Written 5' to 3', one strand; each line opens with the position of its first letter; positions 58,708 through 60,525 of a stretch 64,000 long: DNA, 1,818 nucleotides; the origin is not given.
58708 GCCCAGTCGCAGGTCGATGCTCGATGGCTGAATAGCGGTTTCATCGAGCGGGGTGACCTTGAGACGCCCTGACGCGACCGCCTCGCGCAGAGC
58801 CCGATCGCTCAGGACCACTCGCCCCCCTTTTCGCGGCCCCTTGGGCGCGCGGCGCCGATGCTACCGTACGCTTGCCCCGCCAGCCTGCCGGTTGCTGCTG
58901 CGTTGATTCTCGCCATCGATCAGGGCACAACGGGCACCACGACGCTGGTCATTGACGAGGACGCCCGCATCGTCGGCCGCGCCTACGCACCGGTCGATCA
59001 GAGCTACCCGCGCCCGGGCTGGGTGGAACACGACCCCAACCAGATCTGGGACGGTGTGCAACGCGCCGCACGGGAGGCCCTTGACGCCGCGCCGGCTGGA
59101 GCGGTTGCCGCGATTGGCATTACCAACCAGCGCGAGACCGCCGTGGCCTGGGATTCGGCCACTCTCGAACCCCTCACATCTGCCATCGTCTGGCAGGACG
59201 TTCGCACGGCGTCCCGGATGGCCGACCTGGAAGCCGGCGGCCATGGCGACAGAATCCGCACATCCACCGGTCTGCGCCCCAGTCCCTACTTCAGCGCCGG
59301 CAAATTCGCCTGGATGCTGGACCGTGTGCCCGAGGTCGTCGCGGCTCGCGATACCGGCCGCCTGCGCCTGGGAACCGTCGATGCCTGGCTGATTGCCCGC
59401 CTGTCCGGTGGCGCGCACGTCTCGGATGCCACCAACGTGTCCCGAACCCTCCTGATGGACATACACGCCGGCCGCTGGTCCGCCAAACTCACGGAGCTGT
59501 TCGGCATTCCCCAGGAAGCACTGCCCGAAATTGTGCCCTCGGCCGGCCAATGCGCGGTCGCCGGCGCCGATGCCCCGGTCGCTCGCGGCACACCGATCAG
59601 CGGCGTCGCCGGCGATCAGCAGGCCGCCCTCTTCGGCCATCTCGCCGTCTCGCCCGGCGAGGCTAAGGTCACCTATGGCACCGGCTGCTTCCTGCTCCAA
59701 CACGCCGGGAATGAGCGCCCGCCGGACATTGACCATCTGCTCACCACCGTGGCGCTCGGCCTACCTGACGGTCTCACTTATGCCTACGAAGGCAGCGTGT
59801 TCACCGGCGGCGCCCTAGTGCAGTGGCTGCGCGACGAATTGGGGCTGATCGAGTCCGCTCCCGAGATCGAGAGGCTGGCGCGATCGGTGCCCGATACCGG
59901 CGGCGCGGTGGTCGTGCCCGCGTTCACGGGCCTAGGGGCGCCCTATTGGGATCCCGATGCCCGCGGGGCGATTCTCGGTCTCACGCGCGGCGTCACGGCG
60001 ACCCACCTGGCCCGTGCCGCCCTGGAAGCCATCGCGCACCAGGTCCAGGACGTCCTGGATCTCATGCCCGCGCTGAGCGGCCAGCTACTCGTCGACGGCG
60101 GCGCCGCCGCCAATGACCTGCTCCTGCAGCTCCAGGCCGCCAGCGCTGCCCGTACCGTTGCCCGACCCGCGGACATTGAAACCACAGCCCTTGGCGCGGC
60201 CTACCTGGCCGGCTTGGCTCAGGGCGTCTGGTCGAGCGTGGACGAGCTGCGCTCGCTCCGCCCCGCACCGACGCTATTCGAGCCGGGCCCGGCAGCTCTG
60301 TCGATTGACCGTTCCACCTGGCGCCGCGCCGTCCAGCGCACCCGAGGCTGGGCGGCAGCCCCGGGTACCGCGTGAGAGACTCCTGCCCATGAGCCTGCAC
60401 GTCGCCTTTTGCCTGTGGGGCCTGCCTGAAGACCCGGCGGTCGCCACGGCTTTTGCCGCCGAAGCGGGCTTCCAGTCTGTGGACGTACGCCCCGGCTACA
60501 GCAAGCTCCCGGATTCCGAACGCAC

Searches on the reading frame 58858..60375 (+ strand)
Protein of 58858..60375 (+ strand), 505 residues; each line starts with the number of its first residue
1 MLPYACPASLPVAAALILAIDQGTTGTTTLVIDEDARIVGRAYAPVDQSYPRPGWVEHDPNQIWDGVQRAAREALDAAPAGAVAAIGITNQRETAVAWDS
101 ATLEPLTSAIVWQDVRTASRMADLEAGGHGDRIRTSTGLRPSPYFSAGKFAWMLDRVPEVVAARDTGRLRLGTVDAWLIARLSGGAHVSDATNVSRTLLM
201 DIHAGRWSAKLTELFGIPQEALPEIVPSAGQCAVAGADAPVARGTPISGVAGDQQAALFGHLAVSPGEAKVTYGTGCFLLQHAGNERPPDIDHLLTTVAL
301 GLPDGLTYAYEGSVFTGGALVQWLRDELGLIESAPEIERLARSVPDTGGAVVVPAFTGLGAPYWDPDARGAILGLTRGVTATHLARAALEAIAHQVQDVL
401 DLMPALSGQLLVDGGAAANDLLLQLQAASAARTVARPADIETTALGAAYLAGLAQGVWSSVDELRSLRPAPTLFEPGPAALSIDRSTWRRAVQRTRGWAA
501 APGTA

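Call 62: search_protein_families(library=pfam, proteins=[window:58858-60375:+], max_evalue=0.00001)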
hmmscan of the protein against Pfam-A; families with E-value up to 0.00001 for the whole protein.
window:58858-60375:+ (505 aa): 2 families
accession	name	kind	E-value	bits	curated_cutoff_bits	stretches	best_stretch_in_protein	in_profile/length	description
PF00370.27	FGGY_N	-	2.5e-63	214.4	28.8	1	17-260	2-245/245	FGGY family of carbohydrate kinases, N-terminal domain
PF02782.22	FGGY_C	-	3.2e-34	118.9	27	1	270-454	2-197/198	FGGY family of carbohydrate kinases, C-terminal domain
